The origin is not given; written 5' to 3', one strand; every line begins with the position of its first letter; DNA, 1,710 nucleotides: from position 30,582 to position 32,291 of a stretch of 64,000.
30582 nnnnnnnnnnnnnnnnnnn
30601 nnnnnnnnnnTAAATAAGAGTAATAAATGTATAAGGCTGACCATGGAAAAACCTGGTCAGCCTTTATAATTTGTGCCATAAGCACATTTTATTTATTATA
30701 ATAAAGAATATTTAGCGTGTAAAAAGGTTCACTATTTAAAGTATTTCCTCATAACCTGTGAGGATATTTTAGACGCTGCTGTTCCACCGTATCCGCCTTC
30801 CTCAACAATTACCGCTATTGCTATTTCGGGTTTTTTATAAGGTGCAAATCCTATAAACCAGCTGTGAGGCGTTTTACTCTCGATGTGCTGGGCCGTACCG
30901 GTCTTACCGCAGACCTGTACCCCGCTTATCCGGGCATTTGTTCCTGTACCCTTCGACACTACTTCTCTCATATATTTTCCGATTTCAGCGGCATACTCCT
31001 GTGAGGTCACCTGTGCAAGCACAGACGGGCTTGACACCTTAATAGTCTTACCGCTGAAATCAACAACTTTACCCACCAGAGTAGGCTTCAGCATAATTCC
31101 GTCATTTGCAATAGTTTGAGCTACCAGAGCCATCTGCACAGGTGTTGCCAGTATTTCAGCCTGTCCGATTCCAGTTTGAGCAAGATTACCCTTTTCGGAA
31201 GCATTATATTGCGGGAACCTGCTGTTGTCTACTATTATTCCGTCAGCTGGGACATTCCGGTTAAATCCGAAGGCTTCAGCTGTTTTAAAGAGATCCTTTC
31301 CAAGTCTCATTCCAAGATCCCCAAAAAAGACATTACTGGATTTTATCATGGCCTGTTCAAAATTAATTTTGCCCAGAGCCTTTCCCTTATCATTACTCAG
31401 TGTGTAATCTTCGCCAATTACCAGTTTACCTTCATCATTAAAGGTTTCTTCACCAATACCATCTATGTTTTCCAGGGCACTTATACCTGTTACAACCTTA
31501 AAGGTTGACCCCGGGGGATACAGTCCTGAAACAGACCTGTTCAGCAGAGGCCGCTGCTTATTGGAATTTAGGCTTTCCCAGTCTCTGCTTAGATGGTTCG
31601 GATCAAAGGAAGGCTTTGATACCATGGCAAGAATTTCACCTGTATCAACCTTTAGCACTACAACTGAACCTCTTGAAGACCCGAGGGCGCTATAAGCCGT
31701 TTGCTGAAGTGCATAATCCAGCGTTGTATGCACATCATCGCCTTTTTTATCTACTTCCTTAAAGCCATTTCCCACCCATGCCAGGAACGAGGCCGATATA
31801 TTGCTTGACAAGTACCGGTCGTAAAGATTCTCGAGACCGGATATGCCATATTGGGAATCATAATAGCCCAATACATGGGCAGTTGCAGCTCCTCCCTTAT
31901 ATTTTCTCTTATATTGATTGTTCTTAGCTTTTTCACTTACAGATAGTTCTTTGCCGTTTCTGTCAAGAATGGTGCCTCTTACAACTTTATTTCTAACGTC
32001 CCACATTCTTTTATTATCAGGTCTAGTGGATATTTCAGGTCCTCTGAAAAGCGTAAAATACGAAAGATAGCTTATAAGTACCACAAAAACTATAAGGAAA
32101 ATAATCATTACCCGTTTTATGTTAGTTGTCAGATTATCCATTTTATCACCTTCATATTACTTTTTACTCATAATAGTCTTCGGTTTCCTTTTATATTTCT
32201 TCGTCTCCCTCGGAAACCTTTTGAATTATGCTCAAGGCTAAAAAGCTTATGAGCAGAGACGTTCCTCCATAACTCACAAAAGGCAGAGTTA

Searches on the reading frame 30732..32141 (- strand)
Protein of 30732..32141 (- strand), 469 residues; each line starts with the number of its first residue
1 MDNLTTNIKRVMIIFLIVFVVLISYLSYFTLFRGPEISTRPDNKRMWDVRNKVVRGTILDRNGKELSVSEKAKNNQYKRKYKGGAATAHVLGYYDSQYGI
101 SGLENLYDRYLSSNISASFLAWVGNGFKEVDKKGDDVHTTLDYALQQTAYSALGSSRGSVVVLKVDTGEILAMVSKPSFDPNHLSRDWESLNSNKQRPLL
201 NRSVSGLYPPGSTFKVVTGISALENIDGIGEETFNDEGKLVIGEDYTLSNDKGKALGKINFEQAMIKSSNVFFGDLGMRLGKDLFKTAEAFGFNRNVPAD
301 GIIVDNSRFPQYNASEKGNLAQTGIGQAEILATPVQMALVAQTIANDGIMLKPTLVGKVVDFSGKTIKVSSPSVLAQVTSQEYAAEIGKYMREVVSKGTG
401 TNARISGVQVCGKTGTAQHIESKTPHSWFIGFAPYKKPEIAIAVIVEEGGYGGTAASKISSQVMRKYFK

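Call 51: search_protein_families(library=pfam, proteins=[window:30732-32141:-], max_evalue=0.00001)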
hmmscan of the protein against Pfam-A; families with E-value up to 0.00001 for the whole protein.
window:30732-32141:- (469 aa): 2 families
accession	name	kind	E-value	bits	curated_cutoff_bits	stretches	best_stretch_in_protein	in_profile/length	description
PF00905.27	Transpeptidase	-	3.9e-61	207.3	22.1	1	158-464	1-298/299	Penicillin binding protein transpeptidase domain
PF21922.1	PBP_dimer_2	-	1.3e-13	51.5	27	1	55-137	1-83/83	Penicillin binding protein A dimerisation domain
